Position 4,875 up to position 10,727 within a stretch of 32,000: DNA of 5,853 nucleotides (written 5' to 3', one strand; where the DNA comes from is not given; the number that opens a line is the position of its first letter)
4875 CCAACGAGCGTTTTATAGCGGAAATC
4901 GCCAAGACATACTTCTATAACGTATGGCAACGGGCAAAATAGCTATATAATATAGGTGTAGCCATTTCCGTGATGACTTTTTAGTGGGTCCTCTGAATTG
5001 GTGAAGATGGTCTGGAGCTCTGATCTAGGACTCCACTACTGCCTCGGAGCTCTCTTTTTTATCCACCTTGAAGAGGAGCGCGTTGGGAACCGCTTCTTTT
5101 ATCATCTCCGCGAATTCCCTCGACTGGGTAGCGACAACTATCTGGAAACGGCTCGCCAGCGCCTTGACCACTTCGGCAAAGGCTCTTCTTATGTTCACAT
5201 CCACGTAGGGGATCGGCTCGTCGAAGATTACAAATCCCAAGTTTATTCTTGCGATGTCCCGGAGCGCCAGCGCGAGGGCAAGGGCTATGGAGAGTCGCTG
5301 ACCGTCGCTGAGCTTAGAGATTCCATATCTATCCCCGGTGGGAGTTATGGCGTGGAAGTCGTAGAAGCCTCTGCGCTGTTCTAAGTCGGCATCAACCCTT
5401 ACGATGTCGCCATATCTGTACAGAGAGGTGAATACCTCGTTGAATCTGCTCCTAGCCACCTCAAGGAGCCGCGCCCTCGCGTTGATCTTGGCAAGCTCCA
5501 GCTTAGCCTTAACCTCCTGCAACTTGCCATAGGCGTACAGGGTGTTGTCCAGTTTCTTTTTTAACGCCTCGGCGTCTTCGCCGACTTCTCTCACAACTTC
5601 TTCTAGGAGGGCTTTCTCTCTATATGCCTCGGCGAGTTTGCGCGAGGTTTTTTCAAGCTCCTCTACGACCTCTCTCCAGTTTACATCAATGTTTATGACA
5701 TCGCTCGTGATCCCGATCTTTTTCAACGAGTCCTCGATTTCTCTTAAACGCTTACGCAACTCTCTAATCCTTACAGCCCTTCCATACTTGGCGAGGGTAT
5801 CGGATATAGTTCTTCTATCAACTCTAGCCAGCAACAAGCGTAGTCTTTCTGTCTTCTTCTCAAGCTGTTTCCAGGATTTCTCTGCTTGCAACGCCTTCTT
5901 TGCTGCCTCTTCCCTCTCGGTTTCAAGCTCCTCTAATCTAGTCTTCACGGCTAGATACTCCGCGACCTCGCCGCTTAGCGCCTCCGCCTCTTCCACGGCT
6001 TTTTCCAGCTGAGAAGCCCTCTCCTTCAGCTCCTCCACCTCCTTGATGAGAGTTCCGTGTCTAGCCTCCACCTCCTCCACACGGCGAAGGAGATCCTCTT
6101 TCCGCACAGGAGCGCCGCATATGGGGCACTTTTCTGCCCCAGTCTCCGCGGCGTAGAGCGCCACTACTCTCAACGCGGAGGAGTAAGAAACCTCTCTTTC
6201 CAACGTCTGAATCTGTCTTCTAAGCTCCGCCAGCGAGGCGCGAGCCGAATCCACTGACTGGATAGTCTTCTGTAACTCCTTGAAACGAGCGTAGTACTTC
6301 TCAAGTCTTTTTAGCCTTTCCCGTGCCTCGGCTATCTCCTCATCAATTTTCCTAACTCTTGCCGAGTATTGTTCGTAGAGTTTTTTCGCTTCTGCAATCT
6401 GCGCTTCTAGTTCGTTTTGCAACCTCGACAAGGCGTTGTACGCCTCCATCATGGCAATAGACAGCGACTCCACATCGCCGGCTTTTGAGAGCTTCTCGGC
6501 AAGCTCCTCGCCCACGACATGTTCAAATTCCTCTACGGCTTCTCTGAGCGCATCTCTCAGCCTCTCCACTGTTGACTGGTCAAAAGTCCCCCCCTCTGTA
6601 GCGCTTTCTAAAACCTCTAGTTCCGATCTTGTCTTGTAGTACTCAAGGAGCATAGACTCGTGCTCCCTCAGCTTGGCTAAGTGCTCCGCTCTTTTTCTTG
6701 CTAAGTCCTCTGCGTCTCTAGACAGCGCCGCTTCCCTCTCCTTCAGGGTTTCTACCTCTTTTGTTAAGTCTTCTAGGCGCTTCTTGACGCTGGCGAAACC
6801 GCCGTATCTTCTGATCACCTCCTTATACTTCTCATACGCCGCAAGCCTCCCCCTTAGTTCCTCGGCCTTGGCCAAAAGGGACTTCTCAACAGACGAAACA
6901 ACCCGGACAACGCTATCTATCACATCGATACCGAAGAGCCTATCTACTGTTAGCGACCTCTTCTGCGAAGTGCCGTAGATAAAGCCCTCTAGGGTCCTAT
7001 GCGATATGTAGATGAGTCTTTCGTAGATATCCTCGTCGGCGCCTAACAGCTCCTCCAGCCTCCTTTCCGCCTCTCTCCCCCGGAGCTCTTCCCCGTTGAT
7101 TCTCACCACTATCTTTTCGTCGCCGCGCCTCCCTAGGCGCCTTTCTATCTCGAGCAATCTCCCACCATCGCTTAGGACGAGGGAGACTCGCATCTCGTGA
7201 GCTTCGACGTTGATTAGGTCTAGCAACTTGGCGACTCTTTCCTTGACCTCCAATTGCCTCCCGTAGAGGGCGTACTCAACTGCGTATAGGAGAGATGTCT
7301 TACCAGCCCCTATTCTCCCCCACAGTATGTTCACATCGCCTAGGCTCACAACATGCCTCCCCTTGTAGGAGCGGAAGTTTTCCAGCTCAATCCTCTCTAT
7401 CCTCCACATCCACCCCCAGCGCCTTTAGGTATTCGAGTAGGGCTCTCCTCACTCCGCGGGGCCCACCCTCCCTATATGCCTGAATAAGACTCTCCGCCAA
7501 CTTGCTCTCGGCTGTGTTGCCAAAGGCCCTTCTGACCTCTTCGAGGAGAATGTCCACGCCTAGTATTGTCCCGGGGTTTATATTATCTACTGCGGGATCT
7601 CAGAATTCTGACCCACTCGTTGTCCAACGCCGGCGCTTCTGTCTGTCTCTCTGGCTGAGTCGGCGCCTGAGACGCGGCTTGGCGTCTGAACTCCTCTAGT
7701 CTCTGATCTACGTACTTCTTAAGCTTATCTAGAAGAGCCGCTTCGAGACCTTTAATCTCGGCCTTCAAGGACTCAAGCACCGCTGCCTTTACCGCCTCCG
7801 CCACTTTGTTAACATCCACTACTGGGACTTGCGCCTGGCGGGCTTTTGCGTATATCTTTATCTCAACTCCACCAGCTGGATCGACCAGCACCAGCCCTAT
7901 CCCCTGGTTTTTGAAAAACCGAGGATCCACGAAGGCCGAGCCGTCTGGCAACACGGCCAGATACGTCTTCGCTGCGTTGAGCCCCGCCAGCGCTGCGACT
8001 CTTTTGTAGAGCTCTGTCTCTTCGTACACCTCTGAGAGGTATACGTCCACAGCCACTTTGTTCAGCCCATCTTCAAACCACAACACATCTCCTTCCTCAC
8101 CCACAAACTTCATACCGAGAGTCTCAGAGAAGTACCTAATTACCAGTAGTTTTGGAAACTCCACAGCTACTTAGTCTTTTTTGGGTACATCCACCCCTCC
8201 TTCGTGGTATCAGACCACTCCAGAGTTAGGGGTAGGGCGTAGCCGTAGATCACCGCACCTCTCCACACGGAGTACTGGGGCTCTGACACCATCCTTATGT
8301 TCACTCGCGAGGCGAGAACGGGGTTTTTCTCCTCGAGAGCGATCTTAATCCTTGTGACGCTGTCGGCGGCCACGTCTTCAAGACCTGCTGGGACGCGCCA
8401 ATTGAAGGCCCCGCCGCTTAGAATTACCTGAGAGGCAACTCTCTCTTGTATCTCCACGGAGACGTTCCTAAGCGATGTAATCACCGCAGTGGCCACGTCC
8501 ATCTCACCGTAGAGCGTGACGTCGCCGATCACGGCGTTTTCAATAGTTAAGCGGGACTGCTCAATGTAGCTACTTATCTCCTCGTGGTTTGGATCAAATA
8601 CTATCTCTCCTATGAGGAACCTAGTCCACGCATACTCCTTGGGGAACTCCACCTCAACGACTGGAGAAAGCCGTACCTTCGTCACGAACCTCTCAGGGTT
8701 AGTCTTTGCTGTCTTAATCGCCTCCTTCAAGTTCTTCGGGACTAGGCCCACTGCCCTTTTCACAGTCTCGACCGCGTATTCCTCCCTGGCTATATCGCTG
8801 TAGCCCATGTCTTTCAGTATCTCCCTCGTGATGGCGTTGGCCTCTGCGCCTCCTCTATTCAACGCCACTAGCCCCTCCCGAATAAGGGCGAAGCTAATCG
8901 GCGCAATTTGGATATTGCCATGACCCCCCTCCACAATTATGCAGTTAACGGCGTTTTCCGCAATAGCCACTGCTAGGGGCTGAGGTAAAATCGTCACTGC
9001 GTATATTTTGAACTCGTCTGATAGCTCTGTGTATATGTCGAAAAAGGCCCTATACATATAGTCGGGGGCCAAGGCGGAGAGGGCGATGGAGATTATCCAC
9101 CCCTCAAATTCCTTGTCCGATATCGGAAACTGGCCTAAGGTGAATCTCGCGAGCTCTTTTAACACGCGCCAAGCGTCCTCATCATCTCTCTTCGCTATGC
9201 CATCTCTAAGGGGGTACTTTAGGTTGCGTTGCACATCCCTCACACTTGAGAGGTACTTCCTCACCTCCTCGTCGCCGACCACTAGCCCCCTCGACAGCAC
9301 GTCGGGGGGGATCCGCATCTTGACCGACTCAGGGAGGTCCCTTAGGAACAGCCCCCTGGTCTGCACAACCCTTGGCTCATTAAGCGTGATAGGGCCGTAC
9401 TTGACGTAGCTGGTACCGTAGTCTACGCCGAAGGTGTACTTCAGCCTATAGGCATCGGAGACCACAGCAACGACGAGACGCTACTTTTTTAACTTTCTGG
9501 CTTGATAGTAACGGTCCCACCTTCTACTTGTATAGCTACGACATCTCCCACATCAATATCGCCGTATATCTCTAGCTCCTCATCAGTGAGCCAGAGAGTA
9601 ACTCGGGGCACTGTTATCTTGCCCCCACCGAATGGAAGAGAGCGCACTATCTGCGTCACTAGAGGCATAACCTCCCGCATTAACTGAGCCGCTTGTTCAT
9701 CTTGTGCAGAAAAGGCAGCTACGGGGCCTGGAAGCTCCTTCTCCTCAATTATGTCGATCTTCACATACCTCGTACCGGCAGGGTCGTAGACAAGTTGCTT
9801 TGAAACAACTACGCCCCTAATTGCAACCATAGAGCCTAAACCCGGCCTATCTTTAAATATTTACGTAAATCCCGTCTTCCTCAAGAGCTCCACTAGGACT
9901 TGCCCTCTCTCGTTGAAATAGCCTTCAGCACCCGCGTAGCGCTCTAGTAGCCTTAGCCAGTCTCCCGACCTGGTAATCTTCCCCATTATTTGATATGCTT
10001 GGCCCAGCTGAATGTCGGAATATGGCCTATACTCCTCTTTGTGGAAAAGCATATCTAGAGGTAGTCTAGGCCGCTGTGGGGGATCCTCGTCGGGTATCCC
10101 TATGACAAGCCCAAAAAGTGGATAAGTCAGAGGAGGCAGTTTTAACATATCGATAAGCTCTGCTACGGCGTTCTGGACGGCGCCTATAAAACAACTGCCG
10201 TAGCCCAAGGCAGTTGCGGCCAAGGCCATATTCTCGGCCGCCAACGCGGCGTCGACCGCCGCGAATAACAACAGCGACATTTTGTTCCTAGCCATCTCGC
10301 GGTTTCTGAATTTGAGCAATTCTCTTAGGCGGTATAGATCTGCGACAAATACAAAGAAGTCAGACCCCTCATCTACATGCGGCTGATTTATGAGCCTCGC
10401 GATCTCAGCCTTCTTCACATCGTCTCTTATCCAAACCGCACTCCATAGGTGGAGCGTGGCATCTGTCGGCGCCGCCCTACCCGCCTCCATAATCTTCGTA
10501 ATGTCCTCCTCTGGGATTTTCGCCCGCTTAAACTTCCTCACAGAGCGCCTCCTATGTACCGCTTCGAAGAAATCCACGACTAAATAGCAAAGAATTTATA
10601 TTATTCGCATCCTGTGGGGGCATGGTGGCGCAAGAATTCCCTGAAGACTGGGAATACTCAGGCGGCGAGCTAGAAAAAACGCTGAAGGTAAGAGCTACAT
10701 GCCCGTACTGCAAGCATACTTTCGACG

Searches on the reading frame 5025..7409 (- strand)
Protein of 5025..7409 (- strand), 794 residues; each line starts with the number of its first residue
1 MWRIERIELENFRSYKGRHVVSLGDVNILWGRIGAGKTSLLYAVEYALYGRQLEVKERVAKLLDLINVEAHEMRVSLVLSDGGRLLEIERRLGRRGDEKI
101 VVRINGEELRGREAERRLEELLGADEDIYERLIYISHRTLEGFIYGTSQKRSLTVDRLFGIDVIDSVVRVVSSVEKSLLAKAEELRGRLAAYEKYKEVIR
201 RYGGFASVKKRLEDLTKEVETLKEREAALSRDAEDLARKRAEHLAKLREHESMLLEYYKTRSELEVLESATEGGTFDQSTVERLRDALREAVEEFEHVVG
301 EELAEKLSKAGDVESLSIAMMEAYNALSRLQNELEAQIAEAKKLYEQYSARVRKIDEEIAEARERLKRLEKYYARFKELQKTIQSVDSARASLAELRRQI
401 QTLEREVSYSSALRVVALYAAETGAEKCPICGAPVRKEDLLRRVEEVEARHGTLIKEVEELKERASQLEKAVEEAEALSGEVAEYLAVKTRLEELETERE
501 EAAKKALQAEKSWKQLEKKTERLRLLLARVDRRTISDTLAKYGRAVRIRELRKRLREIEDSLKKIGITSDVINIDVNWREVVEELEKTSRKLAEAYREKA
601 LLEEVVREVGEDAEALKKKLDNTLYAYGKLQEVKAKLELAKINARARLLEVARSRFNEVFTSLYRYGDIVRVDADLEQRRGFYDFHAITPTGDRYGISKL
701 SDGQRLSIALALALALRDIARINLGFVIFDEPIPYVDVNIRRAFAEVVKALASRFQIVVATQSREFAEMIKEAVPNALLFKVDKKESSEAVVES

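Call 42: search_protein_families(library=pfam, proteins=[window:5025-7409:-])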
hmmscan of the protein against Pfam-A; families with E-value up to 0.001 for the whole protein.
window:5025-7409:- (794 aa): 7 families
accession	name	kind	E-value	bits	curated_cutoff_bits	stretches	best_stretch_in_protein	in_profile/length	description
PF02463.25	SMC_N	-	6.6e-20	71.9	40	1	4-772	2-207/220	RecF/RecN/SMC N terminal domain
PF13476.12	AAA_23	-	7.5e-15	56.5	27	1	6-232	1-176/201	AAA domain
PF13175.12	AAA_15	-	5.1e-09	36.7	32.1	1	4-364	3-265/374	AAA ATPase domain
PF13304.12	AAA_21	-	1.3e-06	29.1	27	1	615-763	216-299/304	AAA domain, putative AbiEii toxin, Type IV TA system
PF13514.12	AAA_27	-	2.1e-05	24.6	22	1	3-141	2-131/206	AAA domain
PF13555.12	AAA_29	-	0.0005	20.2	27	1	5-52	2-50/61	P-loop containing region of AAA domain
PF13851.11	GAS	-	0.00079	19.3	32.3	1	330-408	27-102/200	Growth-arrest specific micro-tubule binding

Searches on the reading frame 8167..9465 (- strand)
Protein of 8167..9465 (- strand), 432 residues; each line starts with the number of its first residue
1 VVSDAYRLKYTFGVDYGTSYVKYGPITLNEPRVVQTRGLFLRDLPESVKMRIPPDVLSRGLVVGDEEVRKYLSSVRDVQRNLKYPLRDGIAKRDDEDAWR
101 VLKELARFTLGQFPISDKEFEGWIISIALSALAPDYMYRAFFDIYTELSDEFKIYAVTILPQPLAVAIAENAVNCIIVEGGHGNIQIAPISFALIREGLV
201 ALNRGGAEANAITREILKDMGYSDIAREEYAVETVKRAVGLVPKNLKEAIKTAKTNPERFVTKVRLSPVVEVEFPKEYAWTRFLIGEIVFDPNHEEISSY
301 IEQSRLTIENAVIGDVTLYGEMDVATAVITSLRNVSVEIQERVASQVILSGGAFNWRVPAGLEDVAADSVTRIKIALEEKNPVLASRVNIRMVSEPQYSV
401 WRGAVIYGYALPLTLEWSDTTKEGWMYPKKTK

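Call 75: search_protein_families(library=pfam, proteins=[window:8167-9465:-], max_evalue=0.01)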
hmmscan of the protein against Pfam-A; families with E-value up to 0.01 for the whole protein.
window:8167-9465:- (432 aa): 1 family
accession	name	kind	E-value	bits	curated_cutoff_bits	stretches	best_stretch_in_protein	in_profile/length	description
PF00022.25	Actin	-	1.5e-08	34.1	27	1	150-408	119-382/410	Actin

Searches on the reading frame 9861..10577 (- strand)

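Call 75: search_protein_families(library=pfam, proteins=[window:9861-10577:-], max_evalue=0.01)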
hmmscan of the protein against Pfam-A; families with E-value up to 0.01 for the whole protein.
window:9861-10577:- (238 aa): 2 families
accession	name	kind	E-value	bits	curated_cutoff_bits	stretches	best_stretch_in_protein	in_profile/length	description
PF00881.29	Nitroreductase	-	2.6e-22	80.2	23.5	1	9-160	3-166/167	Nitroreductase family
PF14512.11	TM1586_NiRdase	-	3.2e-07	30.6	27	0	3-44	2-43/215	Putative TM nitroreductase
